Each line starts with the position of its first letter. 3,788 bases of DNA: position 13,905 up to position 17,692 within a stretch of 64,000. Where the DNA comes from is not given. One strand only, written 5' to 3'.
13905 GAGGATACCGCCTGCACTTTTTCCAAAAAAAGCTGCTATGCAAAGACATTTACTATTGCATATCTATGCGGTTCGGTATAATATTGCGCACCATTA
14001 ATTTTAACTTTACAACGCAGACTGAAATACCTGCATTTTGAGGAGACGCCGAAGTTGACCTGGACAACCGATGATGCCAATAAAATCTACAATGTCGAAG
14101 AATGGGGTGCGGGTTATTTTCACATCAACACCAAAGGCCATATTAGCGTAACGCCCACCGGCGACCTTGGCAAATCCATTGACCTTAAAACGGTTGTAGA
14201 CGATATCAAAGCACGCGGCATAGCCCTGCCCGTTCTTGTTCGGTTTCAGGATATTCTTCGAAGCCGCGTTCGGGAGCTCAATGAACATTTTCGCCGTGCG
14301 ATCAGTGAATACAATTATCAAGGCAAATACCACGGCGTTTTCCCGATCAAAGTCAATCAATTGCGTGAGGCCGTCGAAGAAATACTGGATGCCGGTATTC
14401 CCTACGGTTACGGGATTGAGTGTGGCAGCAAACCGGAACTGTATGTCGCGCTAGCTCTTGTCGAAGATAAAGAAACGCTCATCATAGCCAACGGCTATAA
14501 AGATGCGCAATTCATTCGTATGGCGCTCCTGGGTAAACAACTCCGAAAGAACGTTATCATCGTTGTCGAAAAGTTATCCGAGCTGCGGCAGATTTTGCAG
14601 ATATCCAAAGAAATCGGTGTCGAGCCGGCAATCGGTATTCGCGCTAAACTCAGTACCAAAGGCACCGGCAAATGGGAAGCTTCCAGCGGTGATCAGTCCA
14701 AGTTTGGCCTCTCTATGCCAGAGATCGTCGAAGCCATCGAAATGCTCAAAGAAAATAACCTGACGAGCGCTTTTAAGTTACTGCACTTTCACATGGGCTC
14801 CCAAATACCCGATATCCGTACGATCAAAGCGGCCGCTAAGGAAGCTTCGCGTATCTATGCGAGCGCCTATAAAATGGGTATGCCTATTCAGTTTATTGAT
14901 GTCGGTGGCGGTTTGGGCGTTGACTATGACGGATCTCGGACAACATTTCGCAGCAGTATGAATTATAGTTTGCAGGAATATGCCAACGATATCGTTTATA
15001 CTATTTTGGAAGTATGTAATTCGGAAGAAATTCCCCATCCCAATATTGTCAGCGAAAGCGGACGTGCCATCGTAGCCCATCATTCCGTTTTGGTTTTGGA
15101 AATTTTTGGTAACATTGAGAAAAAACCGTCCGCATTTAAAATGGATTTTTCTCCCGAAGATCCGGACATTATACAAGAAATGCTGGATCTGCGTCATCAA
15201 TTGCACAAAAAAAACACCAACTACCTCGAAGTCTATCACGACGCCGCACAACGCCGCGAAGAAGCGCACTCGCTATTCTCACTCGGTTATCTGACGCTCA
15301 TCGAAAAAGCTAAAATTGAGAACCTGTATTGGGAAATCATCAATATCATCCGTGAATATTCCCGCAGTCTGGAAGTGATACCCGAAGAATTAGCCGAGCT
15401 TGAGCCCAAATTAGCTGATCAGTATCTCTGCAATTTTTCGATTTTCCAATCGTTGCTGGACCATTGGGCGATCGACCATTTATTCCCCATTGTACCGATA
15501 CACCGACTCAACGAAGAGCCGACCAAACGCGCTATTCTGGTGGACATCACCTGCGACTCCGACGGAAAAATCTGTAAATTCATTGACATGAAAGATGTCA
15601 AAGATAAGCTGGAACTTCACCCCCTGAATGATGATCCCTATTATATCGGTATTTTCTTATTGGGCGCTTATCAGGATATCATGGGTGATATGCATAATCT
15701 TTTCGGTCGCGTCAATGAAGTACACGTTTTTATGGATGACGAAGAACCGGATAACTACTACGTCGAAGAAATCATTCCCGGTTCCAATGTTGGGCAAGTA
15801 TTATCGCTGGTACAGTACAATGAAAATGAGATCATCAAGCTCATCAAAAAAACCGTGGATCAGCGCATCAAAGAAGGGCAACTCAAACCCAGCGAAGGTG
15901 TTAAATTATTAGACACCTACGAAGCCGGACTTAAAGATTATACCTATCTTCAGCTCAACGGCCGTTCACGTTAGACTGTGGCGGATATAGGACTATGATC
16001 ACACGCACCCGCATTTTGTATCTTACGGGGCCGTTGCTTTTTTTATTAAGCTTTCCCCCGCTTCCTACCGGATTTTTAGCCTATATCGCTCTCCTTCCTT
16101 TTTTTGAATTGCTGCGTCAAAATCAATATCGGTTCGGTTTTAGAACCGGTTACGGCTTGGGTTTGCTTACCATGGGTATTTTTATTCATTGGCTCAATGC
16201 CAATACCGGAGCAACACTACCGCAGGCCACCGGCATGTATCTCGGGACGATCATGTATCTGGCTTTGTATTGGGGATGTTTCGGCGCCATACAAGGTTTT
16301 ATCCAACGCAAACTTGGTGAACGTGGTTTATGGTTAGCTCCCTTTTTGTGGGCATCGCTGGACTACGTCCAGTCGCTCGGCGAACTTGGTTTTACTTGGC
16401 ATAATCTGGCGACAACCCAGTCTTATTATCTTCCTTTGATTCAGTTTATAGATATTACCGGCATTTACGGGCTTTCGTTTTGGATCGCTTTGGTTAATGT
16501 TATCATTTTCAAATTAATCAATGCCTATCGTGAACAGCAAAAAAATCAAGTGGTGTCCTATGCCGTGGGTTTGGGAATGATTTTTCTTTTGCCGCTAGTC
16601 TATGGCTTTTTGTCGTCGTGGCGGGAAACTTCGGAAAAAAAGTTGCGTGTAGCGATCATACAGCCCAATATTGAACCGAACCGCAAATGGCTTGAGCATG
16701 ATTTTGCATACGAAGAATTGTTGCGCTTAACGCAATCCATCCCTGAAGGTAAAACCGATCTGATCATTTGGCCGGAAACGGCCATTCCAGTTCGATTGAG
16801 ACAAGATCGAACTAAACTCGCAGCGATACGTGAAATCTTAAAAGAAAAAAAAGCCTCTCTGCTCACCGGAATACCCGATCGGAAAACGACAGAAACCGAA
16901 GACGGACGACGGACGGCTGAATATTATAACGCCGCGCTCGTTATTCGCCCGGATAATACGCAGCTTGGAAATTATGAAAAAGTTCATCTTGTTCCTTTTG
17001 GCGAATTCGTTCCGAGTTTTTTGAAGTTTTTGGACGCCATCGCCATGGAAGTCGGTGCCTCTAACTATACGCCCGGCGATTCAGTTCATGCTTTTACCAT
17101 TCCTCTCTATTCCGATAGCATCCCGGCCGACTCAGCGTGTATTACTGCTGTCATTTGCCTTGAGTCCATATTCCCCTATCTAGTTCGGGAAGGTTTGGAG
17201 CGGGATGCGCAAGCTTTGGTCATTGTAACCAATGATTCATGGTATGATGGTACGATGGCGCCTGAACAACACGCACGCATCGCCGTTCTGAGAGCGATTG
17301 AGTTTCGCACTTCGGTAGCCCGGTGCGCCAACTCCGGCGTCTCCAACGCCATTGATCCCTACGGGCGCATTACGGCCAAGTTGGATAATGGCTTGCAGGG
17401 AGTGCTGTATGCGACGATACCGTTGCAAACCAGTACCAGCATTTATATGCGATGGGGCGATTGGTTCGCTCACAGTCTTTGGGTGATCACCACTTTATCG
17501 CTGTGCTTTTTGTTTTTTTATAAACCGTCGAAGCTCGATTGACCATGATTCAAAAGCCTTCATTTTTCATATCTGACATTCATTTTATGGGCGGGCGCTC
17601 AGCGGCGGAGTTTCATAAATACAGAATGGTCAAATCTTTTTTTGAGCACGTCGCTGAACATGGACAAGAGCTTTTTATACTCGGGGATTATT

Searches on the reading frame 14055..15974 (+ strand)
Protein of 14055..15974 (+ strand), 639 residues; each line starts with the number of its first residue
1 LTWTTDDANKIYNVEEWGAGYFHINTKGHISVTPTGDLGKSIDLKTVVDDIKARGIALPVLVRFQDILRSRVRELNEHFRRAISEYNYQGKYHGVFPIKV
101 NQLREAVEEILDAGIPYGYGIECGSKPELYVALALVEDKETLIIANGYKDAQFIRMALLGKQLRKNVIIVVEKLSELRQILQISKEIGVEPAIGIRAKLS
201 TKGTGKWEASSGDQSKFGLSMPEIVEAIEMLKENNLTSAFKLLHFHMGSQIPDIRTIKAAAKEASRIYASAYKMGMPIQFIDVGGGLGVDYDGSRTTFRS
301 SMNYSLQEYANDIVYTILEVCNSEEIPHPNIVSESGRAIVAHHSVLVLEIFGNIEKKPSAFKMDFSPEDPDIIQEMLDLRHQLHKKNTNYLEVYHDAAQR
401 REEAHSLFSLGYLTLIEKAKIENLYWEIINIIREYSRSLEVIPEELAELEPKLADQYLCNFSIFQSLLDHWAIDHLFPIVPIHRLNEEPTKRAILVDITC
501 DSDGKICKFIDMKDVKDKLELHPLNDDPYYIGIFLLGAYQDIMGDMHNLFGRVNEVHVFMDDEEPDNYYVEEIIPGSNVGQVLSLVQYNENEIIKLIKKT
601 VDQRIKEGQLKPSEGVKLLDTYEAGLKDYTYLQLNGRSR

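Call 26: search_protein_families(library=pfam, proteins=[window:14055-15974:+], max_evalue=0.00001)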
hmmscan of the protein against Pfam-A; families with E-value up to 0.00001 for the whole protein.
window:14055-15974:+ (639 aa): 3 families
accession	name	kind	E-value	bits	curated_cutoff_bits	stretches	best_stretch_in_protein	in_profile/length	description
PF02784.22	Orn_Arg_deC_N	-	7.9e-41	140.5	23.4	1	74-341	3-247/247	Pyridoxal-dependent decarboxylase, pyridoxal binding domain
PF17810.6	Arg_decarb_HB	-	3.1e-20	72.7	23.3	1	367-449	2-83/84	Arginine decarboxylase helical bundle domain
PF17944.6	Arg_decarbox_C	-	5.4e-13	49.7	23.3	1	579-632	1-51/51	Arginine decarboxylase C-terminal helical extension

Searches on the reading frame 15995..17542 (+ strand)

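Call 26: search_protein_families(library=pfam, proteins=[window:15995-17542:+], max_evalue=0.00001)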
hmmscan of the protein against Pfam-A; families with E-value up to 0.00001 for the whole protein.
window:15995-17542:+ (515 aa): 2 families
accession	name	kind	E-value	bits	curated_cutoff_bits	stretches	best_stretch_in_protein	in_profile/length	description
PF00795.27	CN_hydrolase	-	2.1e-30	106.3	23.2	1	218-482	1-253/256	Carbon-nitrogen hydrolase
PF20154.4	LNT_N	-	8.1e-29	101.3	27.1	1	14-169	3-158/159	Apolipoprotein N-acyltransferase N-terminal domain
